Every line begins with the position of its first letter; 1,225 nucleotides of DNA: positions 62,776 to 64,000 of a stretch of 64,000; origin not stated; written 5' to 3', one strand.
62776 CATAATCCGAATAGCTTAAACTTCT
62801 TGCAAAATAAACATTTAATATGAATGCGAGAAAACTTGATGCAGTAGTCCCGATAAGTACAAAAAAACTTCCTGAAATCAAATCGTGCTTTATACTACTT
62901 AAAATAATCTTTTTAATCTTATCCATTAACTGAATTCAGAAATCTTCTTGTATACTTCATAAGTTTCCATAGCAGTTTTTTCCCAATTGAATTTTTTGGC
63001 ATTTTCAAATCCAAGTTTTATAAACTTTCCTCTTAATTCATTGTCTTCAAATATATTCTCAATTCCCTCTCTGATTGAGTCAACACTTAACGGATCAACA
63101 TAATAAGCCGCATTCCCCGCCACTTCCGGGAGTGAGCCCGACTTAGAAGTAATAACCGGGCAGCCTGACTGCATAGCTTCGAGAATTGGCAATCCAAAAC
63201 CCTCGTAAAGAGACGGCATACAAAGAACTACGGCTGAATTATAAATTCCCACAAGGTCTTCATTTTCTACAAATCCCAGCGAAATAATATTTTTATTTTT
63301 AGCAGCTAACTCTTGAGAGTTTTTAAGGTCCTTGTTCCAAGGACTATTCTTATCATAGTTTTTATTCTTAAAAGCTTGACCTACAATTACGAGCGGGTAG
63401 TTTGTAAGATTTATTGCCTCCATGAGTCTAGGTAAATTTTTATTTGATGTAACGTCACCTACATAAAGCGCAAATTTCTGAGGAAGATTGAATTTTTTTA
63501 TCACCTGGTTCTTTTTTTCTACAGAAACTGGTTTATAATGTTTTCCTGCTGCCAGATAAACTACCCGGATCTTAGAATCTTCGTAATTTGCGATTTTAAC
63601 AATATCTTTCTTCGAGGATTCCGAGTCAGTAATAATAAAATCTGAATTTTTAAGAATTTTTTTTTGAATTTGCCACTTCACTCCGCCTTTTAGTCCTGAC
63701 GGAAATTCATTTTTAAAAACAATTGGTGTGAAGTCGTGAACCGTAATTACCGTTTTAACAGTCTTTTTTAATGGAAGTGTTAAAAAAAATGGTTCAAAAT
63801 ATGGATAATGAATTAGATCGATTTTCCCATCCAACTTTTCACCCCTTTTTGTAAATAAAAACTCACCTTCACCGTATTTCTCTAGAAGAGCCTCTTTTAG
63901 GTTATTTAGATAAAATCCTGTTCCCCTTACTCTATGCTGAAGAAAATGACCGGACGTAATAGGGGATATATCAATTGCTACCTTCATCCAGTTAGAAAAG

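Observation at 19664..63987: Co-directional glycan assembly supercluster of about 44 kb and 40 genes that combines Wzx/Wzy-type and polyprenyl-P-sugar/GT-C machinery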

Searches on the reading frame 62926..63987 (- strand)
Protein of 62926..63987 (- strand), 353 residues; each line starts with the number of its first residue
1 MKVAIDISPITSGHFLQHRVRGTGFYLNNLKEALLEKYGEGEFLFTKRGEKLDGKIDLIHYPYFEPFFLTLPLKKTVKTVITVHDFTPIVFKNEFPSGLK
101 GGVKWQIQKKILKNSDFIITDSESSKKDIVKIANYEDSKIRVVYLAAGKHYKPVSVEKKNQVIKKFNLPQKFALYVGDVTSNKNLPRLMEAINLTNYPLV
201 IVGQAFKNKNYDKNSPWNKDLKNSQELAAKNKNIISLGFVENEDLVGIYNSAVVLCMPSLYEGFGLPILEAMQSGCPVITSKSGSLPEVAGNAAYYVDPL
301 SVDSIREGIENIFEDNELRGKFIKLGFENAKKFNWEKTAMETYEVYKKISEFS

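Call 8: search_protein_families(library=pfam, proteins=[window:62926-63987:-], max_evalue=0.01)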
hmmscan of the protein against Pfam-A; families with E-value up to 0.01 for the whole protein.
window:62926-63987:- (353 aa): 6 families
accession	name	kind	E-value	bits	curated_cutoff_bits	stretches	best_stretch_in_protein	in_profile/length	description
PF00534.26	Glycos_transf_1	-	1.4e-31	109.7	26.4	1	159-324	4-167/172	Glycosyl transferases group 1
PF13692.12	Glyco_trans_1_4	-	2.6e-21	76.8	27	1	173-315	4-142/142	Glycosyl transferases group 1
PF13439.12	Glyco_transf_4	-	7.4e-10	39.5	28.5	1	54-144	71-163/170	Glycosyltransferase Family 4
PF20706.3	GT4-conflict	-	5.5e-06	26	26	1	243-283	273-314/385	Family 4 Glycosyltransferase in conflict systems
PF13579.12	Glyco_trans_4_4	-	0.0005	20.9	29.7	1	53-144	69-156/158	Glycosyl transferase 4-like domain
PF13524.12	Glyco_trans_1_2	-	0.00054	20.4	25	1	188-321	5-120/144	Glycosyl transferase-like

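Call 9: find_encoding_contigs(protein=window:62926-63987:-, flank=10000, max_places=6)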
Protein window:62926-63987:- (353 aa): 3 contigs read that carry it; 2 places shown.
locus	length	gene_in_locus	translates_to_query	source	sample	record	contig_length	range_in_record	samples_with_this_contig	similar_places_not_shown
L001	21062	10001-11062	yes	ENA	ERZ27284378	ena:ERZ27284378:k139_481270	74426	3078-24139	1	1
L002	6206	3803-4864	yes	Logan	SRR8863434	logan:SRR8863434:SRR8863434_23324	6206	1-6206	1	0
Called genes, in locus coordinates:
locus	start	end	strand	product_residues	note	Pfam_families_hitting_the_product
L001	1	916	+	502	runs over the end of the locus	-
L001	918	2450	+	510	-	PF13231:PMT_2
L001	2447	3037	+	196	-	-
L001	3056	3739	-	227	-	PF00535:Glycos_transf_2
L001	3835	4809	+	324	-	PF01073:3Beta_HSD, PF01370:Epimerase, PF02719:Polysacc_synt_2, PF04321:RmlD_sub_bind, PF05368:NmrA, PF13460:NAD_binding_10 (weak), PF16363:GDP_Man_Dehyd, PF07993:NAD_binding_4 (weak), +1 more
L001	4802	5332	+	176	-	PF18915:DUF5667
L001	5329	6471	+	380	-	PF26314:MptA_B_family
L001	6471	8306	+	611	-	-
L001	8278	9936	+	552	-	PF09586:YfhO (weak), PF10131:PTPS_related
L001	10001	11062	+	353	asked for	PF13439:Glyco_transf_4, PF00534:Glycos_transf_1, PF13692:Glyco_trans_1_4, PF20706:GT4-conflict (weak)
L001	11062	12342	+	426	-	PF01943:Polysacc_synt, PF13440:Polysacc_synt_3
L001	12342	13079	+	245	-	PF00535:Glycos_transf_2, PF10111:Glyco_tranf_2_2 (weak)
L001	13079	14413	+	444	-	PF13231:PMT_2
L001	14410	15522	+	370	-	PF13439:Glyco_transf_4, PF20706:GT4-conflict, PF00534:Glycos_transf_1, PF13692:Glyco_trans_1_4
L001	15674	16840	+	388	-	PF01041:DegT_DnrJ_EryC1, PF01053:Cys_Met_Meta_PP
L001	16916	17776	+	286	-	PF13641:Glyco_tranf_2_3 (faint), PF00535:Glycos_transf_2, PF10111:Glyco_tranf_2_2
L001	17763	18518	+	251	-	PF13489:Methyltransf_23, PF07021:MetW (weak), PF13847:Methyltransf_31, PF08241:Methyltransf_11, PF08242:Methyltransf_12, PF13649:Methyltransf_25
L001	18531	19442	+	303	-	PF01073:3Beta_HSD, PF01370:Epimerase, PF02719:Polysacc_synt_2, PF04321:RmlD_sub_bind, PF16363:GDP_Man_Dehyd, PF07993:NAD_binding_4 (weak)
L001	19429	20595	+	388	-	PF00534:Glycos_transf_1, PF13692:Glyco_trans_1_4, PF26337:Gtf3_C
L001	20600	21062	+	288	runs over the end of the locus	PF05050:Methyltransf_21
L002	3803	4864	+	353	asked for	PF13439:Glyco_transf_4, PF00534:Glycos_transf_1, PF13692:Glyco_trans_1_4, PF20706:GT4-conflict (weak)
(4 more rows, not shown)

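Call 17: search_protein_families(library=pfam, proteins=[L001:2-916:+, L001:918-2450:+, L001:2447-3037:+, L001:3056-3739:-, L001:3835-4809:+, L001:4802-5332:+, L001:5329-6471:+, L001:6471-8306:+, L001:8278-9936:+], max_evalue=0.05)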
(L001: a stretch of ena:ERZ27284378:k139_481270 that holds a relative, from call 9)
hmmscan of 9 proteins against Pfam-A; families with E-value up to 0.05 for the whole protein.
L001:2-916:+ (304 aa): 0 families

L001:918-2450:+ (510 aa): 3 families
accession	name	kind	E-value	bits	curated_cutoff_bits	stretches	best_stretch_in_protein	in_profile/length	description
PF13231.12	PMT_2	-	3.1e-08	34.4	26.1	1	70-236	4-159/160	Dolichyl-phosphate-mannose-protein mannosyltransferase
PF24124.1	YphA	-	0.00024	21.3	28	1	121-202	22-102/198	YphA-like integral membrane protein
PF22852.1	SoxE_N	-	0.006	16.8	27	1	174-198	11-35/48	Sulfocyanin, N-terminal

L001:2447-3037:+ (196 aa): 0 families

L001:3056-3739:- (227 aa): 5 families
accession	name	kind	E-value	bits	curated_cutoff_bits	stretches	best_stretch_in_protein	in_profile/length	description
PF00535.33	Glycos_transf_2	-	2.5e-23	83.3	23.3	1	9-119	1-120/168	Glycosyl transferase family 2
PF13641.12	Glyco_tranf_2_3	-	0.00061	20.3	27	1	8-102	3-111/230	Glycosyltransferase like family 2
PF18220.6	BspA_v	-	0.0017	18.6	25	1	114-155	12-53/150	Adhesin BspA variable domain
PF13704.12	Glyco_tranf_2_4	-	0.0055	17.6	27.5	1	16-87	2-81/98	Glycosyl transferase family 2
PF05582.17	Peptidase_U57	-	0.026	14.3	25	0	2-42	121-161/280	YabG peptidase U57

L001:3835-4809:+ (324 aa): 10 families
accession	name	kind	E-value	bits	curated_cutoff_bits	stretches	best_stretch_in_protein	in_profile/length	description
PF01370.27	Epimerase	-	3.1e-55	187.7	20.9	1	3-252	1-240/240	NAD dependent epimerase/dehydratase family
PF16363.11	GDP_Man_Dehyd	-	1.2e-49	170.1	27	1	4-307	1-324/332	GDP-mannose 4,6 dehydratase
PF02719.21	Polysacc_synt_2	-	6.4e-17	62.1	20.2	1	3-173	1-172/293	Polysaccharide biosynthesis protein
PF01073.25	3Beta_HSD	-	1.2e-16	61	22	1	4-155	1-160/280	3-beta hydroxysteroid dehydrogenase/isomerase family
PF04321.23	RmlD_sub_bind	-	1e-15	58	27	1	1-181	1-163/287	RmlD substrate binding domain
PF05368.20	NmrA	-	1.3e-07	32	27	1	2-164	4-147/298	NmrA-like family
PF07993.18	NAD_binding_4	-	1.5e-07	31.3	20.1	1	40-160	58-196/258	Male sterility protein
PF08659.16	KR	-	1.1e-05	25.9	22.6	1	3-124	3-144/180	KR domain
PF13460.12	NAD_binding_10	-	1.2e-05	25.7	27.2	1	7-154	1-133/184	NAD(P)H-binding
PF00106.31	adh_short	-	0.00015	21.7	26.6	1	3-77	3-88/195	short chain dehydrogenase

L001:4802-5332:+ (176 aa): 2 families
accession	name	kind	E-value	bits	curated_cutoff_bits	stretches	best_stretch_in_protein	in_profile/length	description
PF18915.5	DUF5667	-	1.4e-08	35.5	27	1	37-146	3-99/99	Domain of unknown function (DUF5667)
PF18756.6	Nmad4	-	0.029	15.1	27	1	80-138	19-78/87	Nucleotide modification associated domain 4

L001:5329-6471:+ (380 aa): 0 families

L001:6471-8306:+ (611 aa): 0 families

L001:8278-9936:+ (552 aa): 3 families
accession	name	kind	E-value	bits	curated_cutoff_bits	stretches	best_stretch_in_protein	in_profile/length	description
PF10131.15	PTPS_related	-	1e-12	47.8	26.4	1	73-405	1-316/621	6-pyruvoyl-tetrahydropterin synthase related domain; membrane protein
PF09586.16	YfhO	-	7.3e-12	44.9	28.5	2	100-404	95-390/835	Bacterial membrane protein YfhO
PF13231.12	PMT_2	-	0.00011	22.9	26.1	1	78-214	4-136/160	Dolichyl-phosphate-mannose-protein mannosyltransferase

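Call 36: search_protein_families(library=ncbifam, proteins=[L001:2-916:+, L001:918-2450:+, L001:2447-3037:+, L001:3056-3739:-, L001:3835-4809:+, L001:4802-5332:+, L001:5329-6471:+, L001:6471-8306:+, L001:8278-9936:+], max_evalue=0.01)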
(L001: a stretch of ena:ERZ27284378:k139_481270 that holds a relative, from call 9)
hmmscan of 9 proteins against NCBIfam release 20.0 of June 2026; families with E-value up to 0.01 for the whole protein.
L001:2-916:+ (304 aa): 0 families

L001:918-2450:+ (510 aa): 2 families
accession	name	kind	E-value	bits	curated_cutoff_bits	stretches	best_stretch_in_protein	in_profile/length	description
TIGR03663.1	TIGR03663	subfamily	2.8e-14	53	126.25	1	7-226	2-199/435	flippase activity-associated protein Agl23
NF009784.2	PRK13279.1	equivalog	0.00035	19.3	567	1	21-140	17-131/539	lipid IV(A) 4-amino-4-deoxy-L-arabinosyltransferase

L001:2447-3037:+ (196 aa): 0 families

L001:3056-3739:- (227 aa): 16 families
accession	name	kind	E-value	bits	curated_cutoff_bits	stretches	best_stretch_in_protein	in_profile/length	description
TIGR04182.1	glyco_TIGR04182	equivalog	4.9e-35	121.3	325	1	8-221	2-214/293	S-layer glycoprotein N-glycosyltransferase AglJ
NF058614.1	PPMAGASynPpgS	equivalog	1.5e-20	73.6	370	1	9-218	3-216/226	polyprenyl-phospho-N-acetylgalactosaminyl synthase PpgS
TIGR04283.1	glyco_like_mftF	equivalog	9.3e-16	58.1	182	1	8-102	1-97/221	TIGR04283 family arsenosugar biosynthesis glycosyltransferase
NF041391.1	DPhHxTase_Halo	equivalog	1e-14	54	375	1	16-218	5-201/213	dolichyl-phosphate hexose transferase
NF010496.0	PRK13915.1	equivalog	6.8e-13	48.4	262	1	5-109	30-150/307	glucosyl-3-phosphoglycerate synthase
TIGR03937.1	PgaC_IcaA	equivalog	6e-08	32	422.3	1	5-98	44-146/407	poly-beta-1,6-N-acetyl-D-glucosamine synthase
NF007986.1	PRK10714.1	equivalog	5.2e-07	29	529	1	6-222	6-223/316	undecaprenyl-phosphate 4-deoxy-4-formamido-L-arabinose transferase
TIGR03965.1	mycofact_glyco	equivalog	4e-06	26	280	1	5-110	73-187/467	mycofactocin biosynthesis glycosyltransferase MftF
TIGR04009.1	wcaE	equivalog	6.6e-06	25.6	369.2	1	9-195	4-188/248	colanic acid biosynthesis glycosyltransferase WcaE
NF045692.1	OglycostaseCruG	equivalog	7.5e-05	21.8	600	1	6-110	41-160/386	2'-O-glycosyltransferase CruG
TIGR03469.1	HpnB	hypoth_equivalog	0.00014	21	379.25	1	7-107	45-165/386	hopene-associated glycosyltransferase HpnB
TIGR04195.1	S_glycosyl_SunS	equivalog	0.00072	18.5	350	1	4-51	52-102/421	SunS family peptide S-glycosyltransferase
NF007482.0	PRK10073.1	equivalog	0.001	18.1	423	1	2-94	2-102/334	glycosyltransferase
NF047683.1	TeichurnBiosyTuaG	equivalog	0.0024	17.6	400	1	1-90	1-99/252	teichuronic acid biosynthesis protein TuaG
NF041875.1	EPS_EpsD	equivalog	0.0082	15.6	370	1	8-112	1-114/325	exopolysaccharide biosynthesis glycosyltransferase EpsD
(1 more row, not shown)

L001:3835-4809:+ (324 aa): 41 families (the best 25 are shown)
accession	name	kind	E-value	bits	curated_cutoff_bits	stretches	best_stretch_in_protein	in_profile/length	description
TIGR01179.1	galE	equivalog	5.1e-114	380.5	262.3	1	2-323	1-328/332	UDP-glucose 4-epimerase GalE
NF007956.0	PRK10675.1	subfamily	6.5e-74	249.1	394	1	1-323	1-332/338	UDP-glucose 4-epimerase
TIGR02197.1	heptose_epim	equivalog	3.2e-39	135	274.6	1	3-277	1-267/316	ADP-glyceromanno-heptose 6-epimerase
TIGR01181.1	dTDP_gluc_dehyt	equivalog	6.5e-35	120.7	365.1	1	2-323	1-314/321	dTDP-glucose 4,6-dehydratase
TIGR04180.1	EDH_00030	hypoth_equivalog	5.6e-34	117.6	475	1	3-307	1-297/297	NAD-dependent 4,6-dehydratase LegB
NF008360.0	PRK11150.1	equivalog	3.8e-20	72.3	452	1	3-270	2-254/310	ADP-glyceromanno-heptose 6-epimerase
NF011728.1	PRK15181.1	equivalog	5.7e-17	61.7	760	1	2-319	17-336/348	Vi polysaccharide biosynthesis UDP-N-acetylglucosaminuronic acid C-4 epimerase TviC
TIGR03466.1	HpnA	hypoth_equivalog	9.8e-17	60.8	367.65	1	1-160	1-160/327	hopanoid-associated sugar epimerase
TIGR02622.1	CDP_4_6_dhtase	equivalog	3e-16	59.5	278.45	1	2-321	6-331/352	CDP-glucose 4,6-dehydratase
NF007490.0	PRK10084.1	subfamily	3.6e-15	55.8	649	1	1-320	1-334/361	dTDP-glucose 4,6-dehydratase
NF043036.1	ErythonDh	equivalog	6.9e-15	55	325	1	1-149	1-157/321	D-erythronate dehydrogenase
TIGR01214.1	rmlD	equivalog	9.1e-14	51.2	224.05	1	2-182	1-164/285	dTDP-4-dehydrorhamnose reductase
NF042422.1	oxyalk_red_OleD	equivalog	2.5e-13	50.1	580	1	1-143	1-133/329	2-alkyl-3-oxoalkanoate reductase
NF007582.0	PRK10217.1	equivalog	6.3e-12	45.2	698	1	2-269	3-269/355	dTDP-glucose 4,6-dehydratase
TIGR01472.1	gmd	equivalog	1.1e-10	41.3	415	1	3-273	3-271/342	GDP-mannose 4,6-dehydratase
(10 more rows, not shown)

L001:4802-5332:+ (176 aa): 0 families

L001:5329-6471:+ (380 aa): 0 families

L001:6471-8306:+ (611 aa): 0 families

L001:8278-9936:+ (552 aa): 0 families

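Call 55: find_homologous_proteins(query=L001:918-2450:+, max_evalue=1e-10)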
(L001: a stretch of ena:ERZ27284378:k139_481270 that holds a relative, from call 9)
Query L001:918-2450:+ (510 aa): 609 proteins with E <= 1e-10 among 8000 candidates; the best 120 are listed.
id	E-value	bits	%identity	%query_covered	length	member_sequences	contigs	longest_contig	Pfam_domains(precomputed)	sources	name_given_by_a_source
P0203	0.0e+0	1119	100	100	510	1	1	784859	PF13231.13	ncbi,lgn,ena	-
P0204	6.2e-291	984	86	100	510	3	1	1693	PF13231.13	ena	-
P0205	4.3e-254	862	73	100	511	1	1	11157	PF02366.25,PF13231.13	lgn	-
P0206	2.8e-250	850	74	96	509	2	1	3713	PF02366.25,PF13231.13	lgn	-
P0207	4.3e-247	839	73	97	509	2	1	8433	PF02366.25,PF13231.13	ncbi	-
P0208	1.7e-233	794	69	100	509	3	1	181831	PF13231.13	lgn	-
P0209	2.4e-201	688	60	100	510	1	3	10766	PF13231.13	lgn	-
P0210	3.5e-201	688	59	100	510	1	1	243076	PF13231.13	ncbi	-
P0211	2.1e-194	665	59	97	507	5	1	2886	PF02366.25,PF13231.13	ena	-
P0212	1.9e-187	642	59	98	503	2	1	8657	PF13231.13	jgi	-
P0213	9.7e-185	633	57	100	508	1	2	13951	PF13231.13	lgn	-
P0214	6.5e-180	617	55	100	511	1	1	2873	PF13231.13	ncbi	-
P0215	4.1e-168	578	53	100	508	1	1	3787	PF02366.25,PF13231.13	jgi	jgi:4-amino-4-deoxy-L-arabinose transferase-like glycosyltransferase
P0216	4.6e-167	575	53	99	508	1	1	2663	-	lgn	-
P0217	3.7e-166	572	52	100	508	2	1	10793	PF02366.25,PF13231.13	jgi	-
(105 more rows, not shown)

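Call 57: find_encoding_contigs(protein=P0203, flank=10000, max_places=2)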
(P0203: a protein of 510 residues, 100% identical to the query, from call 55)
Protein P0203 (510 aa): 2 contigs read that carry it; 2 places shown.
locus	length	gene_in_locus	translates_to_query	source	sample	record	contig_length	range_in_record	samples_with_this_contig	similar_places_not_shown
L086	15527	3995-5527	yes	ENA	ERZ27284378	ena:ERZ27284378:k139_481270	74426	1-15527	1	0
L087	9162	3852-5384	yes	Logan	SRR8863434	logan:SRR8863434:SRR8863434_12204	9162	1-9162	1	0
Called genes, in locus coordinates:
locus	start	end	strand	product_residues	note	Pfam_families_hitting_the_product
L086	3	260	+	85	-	?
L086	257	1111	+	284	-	PF00535:Glycos_transf_2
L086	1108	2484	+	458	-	-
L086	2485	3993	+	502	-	-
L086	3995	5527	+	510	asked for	PF13231:PMT_2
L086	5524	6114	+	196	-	-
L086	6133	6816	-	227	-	PF00535:Glycos_transf_2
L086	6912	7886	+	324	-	PF01073:3Beta_HSD, PF01370:Epimerase, PF02719:Polysacc_synt_2, PF04321:RmlD_sub_bind, PF05368:NmrA, PF13460:NAD_binding_10 (weak), PF16363:GDP_Man_Dehyd, PF07993:NAD_binding_4 (weak), +1 more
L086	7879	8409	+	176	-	PF18915:DUF5667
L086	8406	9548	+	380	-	PF26314:MptA_B_family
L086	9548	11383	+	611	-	-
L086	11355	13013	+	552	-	PF09586:YfhO (weak), PF10131:PTPS_related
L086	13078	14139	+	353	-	PF13439:Glyco_transf_4, PF00534:Glycos_transf_1, PF13692:Glyco_trans_1_4, PF20706:GT4-conflict (weak)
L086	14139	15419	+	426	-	PF01943:Polysacc_synt, PF13440:Polysacc_synt_3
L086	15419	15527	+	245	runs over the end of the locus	PF00535:Glycos_transf_2, PF10111:Glyco_tranf_2_2 (weak)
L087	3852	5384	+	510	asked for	PF13231:PMT_2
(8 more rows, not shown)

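Call 58: find_encoding_contigs(protein=P0208, flank=10000, max_places=1)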
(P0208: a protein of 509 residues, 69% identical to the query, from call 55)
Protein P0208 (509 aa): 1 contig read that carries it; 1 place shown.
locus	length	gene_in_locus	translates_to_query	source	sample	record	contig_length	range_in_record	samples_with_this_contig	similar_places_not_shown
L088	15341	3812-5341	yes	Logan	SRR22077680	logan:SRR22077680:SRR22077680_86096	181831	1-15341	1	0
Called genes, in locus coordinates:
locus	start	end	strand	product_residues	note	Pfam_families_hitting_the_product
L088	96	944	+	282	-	PF00535:Glycos_transf_2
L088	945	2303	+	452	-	-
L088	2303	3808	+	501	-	-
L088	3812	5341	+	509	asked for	PF13231:PMT_2 (weak)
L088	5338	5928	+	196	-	-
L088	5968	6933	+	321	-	PF01073:3Beta_HSD, PF01370:Epimerase, PF02719:Polysacc_synt_2, PF04321:RmlD_sub_bind, PF05368:NmrA (weak), PF13460:NAD_binding_10, PF16363:GDP_Man_Dehyd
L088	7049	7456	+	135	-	-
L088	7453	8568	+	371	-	PF26314:MptA_B_family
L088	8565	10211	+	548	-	PF10131:PTPS_related, PF09586:YfhO (weak)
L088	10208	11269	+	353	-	PF13439:Glyco_transf_4, PF00534:Glycos_transf_1, PF13692:Glyco_trans_1_4, PF13524:Glyco_trans_1_2 (weak), PF20706:GT4-conflict (weak)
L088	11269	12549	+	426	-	PF01943:Polysacc_synt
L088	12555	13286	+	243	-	PF00535:Glycos_transf_2, PF10111:Glyco_tranf_2_2 (weak)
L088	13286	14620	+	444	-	PF13231:PMT_2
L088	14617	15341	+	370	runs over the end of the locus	PF13439:Glyco_transf_4, PF20706:GT4-conflict, PF00534:Glycos_transf_1, PF13692:Glyco_trans_1_4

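Call 59: find_encoding_contigs(protein=P0210, flank=10000, max_places=1)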
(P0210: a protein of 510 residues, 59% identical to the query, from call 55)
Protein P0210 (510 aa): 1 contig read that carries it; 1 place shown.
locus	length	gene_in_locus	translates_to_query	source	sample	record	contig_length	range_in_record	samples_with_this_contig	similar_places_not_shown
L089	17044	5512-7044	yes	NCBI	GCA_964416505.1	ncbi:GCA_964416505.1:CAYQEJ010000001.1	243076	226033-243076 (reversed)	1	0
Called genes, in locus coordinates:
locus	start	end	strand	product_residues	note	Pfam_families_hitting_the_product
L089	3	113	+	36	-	?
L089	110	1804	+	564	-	PF10131:PTPS_related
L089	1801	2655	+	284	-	PF00535:Glycos_transf_2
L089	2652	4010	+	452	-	PF13231:PMT_2 (weak)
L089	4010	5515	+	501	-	-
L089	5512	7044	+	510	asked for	PF13231:PMT_2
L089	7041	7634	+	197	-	-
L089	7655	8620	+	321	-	PF01073:3Beta_HSD, PF01370:Epimerase, PF02719:Polysacc_synt_2, PF04321:RmlD_sub_bind, PF16363:GDP_Man_Dehyd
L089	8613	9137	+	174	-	-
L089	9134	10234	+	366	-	PF26314:MptA_B_family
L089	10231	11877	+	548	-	PF09586:YfhO (faint), PF10131:PTPS_related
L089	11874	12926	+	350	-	PF13439:Glyco_transf_4, PF00534:Glycos_transf_1, PF13692:Glyco_trans_1_4, PF20706:GT4-conflict (weak)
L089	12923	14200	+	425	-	PF01943:Polysacc_synt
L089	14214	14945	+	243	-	PF00535:Glycos_transf_2, PF10111:Glyco_tranf_2_2 (weak), PF13641:Glyco_tranf_2_3 (weak)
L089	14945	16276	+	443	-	PF13231:PMT_2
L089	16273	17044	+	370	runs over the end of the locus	PF13439:Glyco_transf_4, PF20706:GT4-conflict, PF00534:Glycos_transf_1, PF13692:Glyco_trans_1_4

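Call 97: search_protein_families(library=pfam, proteins=[L086:1108-2484:+, L086:257-1111:+], max_evalue=0.01)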
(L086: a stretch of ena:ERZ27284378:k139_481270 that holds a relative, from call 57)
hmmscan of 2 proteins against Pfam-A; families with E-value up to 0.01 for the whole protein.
L086:1108-2484:+ (458 aa): 1 family
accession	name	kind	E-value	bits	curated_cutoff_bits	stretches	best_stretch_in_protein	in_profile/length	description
PF13231.12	PMT_2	-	0.00088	20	26.1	1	94-220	27-154/160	Dolichyl-phosphate-mannose-protein mannosyltransferase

L086:257-1111:+ (284 aa): 3 families
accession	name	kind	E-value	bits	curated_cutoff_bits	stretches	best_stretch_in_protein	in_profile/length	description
PF00535.33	Glycos_transf_2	-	9.9e-20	71.6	23.3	1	4-120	1-127/168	Glycosyl transferase family 2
PF13704.12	Glyco_tranf_2_4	-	1.8e-06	28.8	27.5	1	12-89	3-87/98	Glycosyl transferase family 2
PF13641.12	Glyco_tranf_2_3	-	0.0018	18.7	27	1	3-89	3-102/230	Glycosyltransferase like family 2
